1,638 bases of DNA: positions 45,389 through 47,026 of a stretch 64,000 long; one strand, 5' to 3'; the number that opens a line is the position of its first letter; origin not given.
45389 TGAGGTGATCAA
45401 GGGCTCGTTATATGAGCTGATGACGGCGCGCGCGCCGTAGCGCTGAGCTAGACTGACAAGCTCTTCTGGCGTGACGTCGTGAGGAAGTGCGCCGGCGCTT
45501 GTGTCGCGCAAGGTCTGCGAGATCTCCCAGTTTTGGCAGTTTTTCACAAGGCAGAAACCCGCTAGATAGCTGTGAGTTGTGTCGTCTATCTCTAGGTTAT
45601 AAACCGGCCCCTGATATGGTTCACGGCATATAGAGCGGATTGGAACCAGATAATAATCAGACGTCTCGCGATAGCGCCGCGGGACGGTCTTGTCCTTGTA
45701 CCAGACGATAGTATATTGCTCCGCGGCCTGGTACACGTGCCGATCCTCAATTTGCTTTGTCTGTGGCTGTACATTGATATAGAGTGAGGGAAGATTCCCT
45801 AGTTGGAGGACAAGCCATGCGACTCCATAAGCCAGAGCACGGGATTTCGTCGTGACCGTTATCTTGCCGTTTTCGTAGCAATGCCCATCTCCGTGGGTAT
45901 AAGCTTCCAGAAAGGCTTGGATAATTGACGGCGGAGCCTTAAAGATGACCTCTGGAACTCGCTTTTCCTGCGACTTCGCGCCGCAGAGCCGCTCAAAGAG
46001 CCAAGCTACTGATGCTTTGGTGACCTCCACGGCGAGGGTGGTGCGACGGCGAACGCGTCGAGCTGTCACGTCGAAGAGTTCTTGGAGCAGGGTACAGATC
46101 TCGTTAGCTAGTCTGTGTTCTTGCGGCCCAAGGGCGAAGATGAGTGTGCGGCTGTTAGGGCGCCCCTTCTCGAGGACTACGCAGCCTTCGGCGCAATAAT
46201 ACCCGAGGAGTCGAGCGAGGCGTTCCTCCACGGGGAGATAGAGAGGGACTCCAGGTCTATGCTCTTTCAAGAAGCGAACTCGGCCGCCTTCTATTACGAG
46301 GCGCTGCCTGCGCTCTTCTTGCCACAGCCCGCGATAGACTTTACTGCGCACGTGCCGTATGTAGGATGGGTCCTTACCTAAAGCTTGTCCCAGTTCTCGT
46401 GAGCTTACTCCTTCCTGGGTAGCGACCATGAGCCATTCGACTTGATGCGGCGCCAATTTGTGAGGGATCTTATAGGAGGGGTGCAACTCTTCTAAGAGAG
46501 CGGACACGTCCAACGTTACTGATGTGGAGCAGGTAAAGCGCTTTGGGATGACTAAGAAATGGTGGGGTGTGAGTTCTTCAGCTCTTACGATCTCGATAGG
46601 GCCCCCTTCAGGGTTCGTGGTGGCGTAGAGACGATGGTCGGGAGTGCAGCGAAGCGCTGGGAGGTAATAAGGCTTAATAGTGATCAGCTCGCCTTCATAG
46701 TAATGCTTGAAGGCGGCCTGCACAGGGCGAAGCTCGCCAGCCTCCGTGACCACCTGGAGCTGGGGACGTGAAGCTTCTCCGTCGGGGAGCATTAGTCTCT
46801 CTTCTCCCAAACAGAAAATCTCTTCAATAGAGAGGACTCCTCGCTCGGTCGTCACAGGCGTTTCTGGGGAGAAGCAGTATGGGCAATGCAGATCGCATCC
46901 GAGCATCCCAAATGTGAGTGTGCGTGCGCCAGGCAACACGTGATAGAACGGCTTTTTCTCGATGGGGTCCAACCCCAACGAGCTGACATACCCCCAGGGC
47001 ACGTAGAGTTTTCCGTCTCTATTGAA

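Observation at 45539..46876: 446-aa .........-type intein inside the CxxxCxxC motif of the AmmeMemoRadiSam radical SAM enzyme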

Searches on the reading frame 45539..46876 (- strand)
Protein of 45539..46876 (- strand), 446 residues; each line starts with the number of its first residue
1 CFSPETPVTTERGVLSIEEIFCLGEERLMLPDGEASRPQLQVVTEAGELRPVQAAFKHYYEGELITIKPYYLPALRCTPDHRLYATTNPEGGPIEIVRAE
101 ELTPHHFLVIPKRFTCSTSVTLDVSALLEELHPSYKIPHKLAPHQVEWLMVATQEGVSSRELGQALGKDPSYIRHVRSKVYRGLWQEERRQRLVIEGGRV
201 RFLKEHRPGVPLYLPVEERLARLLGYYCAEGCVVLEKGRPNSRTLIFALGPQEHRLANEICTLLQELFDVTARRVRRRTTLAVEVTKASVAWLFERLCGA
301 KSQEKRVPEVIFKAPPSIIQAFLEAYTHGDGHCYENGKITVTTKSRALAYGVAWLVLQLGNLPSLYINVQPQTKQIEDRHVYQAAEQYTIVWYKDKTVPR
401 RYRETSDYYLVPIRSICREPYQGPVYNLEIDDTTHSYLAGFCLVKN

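Call 4: search_protein_families(library=pfam, proteins=[window:45539-46876:-], max_evalue=1)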
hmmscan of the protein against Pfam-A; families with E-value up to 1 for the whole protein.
window:45539-46876:- (446 aa): 4 families
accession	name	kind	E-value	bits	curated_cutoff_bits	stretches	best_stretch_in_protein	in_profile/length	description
PF14528.11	LAGLIDADG_3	-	1.4e-12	48.2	22.5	2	319-377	3-64/82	LAGLIDADG-like domain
PF14890.11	Intein_splicing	-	2.7e-09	37.5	35.8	1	33-439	19-148/155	Intein splicing domain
PF13936.12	HTH_38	-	0.032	14.4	27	1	139-173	3-37/44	Helix-turn-helix domain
PF06971.19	Put_DNA-bind_N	-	0.16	12.5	27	1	154-174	25-45/49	Putative DNA-binding protein N-terminus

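Call 5: search_protein_families(library=ncbifam, proteins=[window:45539-46876:-], max_evalue=1)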
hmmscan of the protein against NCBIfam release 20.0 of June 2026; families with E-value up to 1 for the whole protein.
window:45539-46876:- (446 aa): 11 families
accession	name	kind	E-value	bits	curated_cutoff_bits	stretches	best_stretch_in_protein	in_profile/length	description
NF011287.0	PRK14698.1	equivalog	6.7e-13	47.5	1238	1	216-385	389-547/1017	V-type ATP synthase subunit A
NF006207.0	PRK08332.1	equivalog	2.2e-12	45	2400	1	217-391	1002-1173/1684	vitamin B12-dependent ribonucleotide reductase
NF045703.1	rSAM_Tes_intein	exception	2.4e-09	35.6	1700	1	51-440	218-603/1040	tetraether lipid synthase Tes, intein-containing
NF011418.0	PRK14845.1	equivalog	3.9e-09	34.8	756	1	1-367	24-279/1049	translation initiation factor IF-2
TIGR01445.1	intein_Nterm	domain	2e-08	35.1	24.5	1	1-84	1-82/83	intein N-terminal splicing region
NF038098.1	GyrA_w_intein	exception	5.5e-07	27.9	1850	1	294-374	311-395/1232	intein-containing DNA gyrase subunit A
NF011303.0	PRK14715.1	equivalog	1.7e-06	25.4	1585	1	218-353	1118-1249/1627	DNA-directed DNA polymerase II large subunit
NF011491.0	PRK14898.1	equivalog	1.1e-05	23.6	783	1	283-364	302-383/860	DNA-directed RNA polymerase subunit A''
NF003159.0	PRK04132.1-4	equivalog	4.1e-05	21.8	999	2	44-114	102-171/852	replication factor C small subunit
NF005852.0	PRK07773.1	equivalog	0.00026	19.4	780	1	278-365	570-664/886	replicative DNA helicase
NF003158.0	PRK04132.1-3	equivalog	0.13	9.3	1750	1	51-112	113-171/1437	replication factor C small subunit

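Call 36: search_protein_representatives(protein=window:45539-46876:-)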
Query: 446 residues. Proteins with E-value up to 0.001 (for the whole library): 4972; up to 1e-10: 1144; up to 1e-30: 73. The best 150 are listed.
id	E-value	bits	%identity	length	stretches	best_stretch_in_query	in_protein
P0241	1.1e-115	403.3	44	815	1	1-446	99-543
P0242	1.3e-113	396.5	45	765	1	1-444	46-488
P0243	3.5e-112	391.7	47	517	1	1-395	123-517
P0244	6.3e-109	381.0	46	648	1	1-446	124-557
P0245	1.1e-84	301.1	41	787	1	1-446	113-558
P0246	5.5e-81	288.9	39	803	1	1-446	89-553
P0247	9.2e-81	288.2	41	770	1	1-445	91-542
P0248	1.9e-80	287.1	43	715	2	185-446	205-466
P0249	1.6e-77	277.5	42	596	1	1-335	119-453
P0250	1.7e-76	274.1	41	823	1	1-446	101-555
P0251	1.7e-76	274.1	35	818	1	1-443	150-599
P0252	8.6e-76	271.8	37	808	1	1-446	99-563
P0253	2.9e-75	270.0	37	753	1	1-446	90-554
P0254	4.3e-74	266.2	52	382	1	195-446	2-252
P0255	7.3e-73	262.1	40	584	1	1-424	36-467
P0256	9.8e-72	258.4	34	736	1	1-446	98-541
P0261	2.1e-68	247.4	37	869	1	1-443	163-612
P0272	6.8e-55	202.9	40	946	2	190-446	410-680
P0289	2.8e-37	144.9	30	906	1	34-439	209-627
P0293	2.1e-36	141.9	32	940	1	1-444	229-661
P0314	4.0e-30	121.2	30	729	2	95-445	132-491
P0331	2.2e-27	112.2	28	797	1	43-430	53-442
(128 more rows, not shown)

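Call 41: search_solved_structures(query=window:45539-46876:-, max_evalue=0.01, show_alignments=2)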
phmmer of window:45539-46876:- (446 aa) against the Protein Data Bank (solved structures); distinct sequences matched with E-value up to 0.01: 4.
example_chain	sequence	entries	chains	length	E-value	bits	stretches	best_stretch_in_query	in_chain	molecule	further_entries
2cw7_A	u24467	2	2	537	1.7e-24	89.4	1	214-358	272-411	Endonuclease PI-PkoII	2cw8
7qsu_A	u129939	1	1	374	4.2e-13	51.9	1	208-383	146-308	V-ATPase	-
7qss_A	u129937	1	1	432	5.7e-13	51.5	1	208-385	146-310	V-type ATP synthase alpha chain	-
7qst_A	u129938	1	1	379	0.0039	19.1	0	216-361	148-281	V-type ATP synthase subunit A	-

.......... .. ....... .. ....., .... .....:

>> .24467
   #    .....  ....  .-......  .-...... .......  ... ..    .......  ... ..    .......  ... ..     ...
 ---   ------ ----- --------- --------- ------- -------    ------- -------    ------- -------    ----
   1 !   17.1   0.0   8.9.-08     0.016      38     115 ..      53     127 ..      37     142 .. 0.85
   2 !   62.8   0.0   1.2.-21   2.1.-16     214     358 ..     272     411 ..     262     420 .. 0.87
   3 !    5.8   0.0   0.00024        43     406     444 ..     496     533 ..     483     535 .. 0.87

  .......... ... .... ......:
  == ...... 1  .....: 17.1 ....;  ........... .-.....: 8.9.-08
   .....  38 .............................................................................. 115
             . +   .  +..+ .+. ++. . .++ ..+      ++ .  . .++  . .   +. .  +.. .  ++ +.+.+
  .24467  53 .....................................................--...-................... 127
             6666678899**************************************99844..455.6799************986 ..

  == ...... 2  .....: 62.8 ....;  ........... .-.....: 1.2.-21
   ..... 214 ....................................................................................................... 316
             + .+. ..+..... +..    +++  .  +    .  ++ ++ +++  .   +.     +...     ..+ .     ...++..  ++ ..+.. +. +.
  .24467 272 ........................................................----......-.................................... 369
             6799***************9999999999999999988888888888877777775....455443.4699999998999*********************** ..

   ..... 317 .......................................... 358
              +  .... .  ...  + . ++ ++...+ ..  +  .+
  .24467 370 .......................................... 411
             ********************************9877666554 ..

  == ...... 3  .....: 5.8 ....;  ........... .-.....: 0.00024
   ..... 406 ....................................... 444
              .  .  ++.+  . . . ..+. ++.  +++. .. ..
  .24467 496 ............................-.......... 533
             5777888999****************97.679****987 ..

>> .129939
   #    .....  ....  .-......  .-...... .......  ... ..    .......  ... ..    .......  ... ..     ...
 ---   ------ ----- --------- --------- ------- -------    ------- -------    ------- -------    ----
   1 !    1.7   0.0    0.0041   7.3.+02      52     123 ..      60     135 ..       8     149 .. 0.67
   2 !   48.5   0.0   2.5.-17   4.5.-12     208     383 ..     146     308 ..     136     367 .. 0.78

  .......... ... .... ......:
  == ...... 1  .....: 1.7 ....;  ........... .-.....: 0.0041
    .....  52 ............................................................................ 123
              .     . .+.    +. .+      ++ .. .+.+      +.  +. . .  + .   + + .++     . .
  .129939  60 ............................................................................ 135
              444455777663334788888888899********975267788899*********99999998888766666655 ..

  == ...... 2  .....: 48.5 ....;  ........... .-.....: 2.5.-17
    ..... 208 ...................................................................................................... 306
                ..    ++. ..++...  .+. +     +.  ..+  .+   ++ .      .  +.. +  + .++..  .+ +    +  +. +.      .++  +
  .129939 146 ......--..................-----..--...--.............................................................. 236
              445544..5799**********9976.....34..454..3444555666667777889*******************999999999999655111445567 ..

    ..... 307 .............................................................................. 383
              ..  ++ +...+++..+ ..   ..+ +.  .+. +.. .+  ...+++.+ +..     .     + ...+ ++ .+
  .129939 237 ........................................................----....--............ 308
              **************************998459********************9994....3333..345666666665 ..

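Call 51: find_related_loci(query=A3, collection=genome_contigs, flank=3000)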
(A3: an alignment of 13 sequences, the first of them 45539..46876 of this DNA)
Query A3 (446 aa) in genome_contigs; peptide patterns used: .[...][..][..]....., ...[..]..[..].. (x = any residue, [..] = any of these).
184 stretches matched a pattern; 164 encode a relative of the query (tblastn E <= 1e-3); the best 80 are kept; 80 distinct loci.
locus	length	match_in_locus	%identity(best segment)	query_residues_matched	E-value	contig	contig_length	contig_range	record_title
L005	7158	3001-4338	51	1-446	3e-148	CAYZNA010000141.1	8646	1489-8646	MAG TPA_asm: uncultured Anaerolineales bacterium isolate binchicken_co232_135 genome assembly, contig: NODE_15765_length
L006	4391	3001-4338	50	1-446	6e-141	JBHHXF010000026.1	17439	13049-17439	MAG: Anaerolineae bacterium isolate D_2_bin.38 NODE_1106_length_17439_cov_30.503164, whole genome shotgun sequence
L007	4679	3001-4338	49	1-446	1e-140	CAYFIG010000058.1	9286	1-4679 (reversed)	MAG TPA_asm: uncultured bacterium isolate ERP013524_co1_26 genome assembly, contig: NODE_1656_length_9286_cov_5.290109,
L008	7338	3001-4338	48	1-446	3e-138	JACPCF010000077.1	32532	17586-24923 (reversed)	MAG: Candidatus Rokuibacteriota bacterium isolate NC_groundwater_276_Ag_S-0.2um_68_12 S5_GD2017_2_S2_scaffold_1746, whol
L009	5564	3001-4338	48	1-446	1e-137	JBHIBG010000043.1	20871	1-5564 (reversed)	MAG: Candidatus Methylomirabilia bacterium isolate K_2_bin.23 NODE_1083_length_20871_cov_43.313317, whole genome shotgun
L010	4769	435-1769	48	1-446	1e-136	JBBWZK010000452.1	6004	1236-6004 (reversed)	MAG: Blastocatellia bacterium isolate Holy_42 scaffold_2975722, whole genome shotgun sequence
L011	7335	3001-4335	48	1-446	3e-134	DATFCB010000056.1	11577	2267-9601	MAG TPA_asm: Pyrinomonadaceae bacterium isolate SMAG_U8543 k141_955487, whole genome shotgun sequence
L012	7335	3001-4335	48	1-446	4e-134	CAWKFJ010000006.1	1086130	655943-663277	MAG: uncultured Acidobacteriota bacterium isolate MFD09212.bin.1.141 genome assembly, contig: contig_58390, whole genome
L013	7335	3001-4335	48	1-446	8e-134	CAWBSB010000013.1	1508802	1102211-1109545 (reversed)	MAG: uncultured Acidobacteriota bacterium isolate MFD01916.bin.1.29 genome assembly, contig: contig_7464, whole genome s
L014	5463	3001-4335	45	1-446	1e-133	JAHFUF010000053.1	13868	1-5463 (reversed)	MAG: Blastocatellia bacterium isolate nzgw73 NODE_5768_length_13869_cov_2.811100, whole genome shotgun sequence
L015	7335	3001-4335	48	1-446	3e-133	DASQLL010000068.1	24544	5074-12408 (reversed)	MAG TPA_asm: Pyrinomonadaceae bacterium isolate SMAG_U11937 k141_4937305, whole genome shotgun sequence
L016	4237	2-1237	50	33-446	2e-133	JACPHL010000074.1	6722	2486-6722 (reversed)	MAG: Candidatus Rokuibacteriota bacterium isolate NC_groundwater_413_Ag_B-0.1um_71_11 GD18-4_B1_scaffold_225979, whole g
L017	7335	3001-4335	47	1-446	8e-133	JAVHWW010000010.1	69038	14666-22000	MAG: Acidobacteriota bacterium isolate BP_25 scaffold_224989, whole genome shotgun sequence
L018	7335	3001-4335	47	1-446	3e-132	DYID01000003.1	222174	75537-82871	MAG TPA_asm: Anaerolinea sp. isolate TT109_57_62 Afr_mines_TT109_21_length_222174_cov_26_248520, whole genome shotgun se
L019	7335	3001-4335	48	1-446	2e-132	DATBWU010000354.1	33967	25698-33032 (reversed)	MAG TPA_asm: Anaerolineae bacterium isolate SMAG_U7549 k141_791928, whole genome shotgun sequence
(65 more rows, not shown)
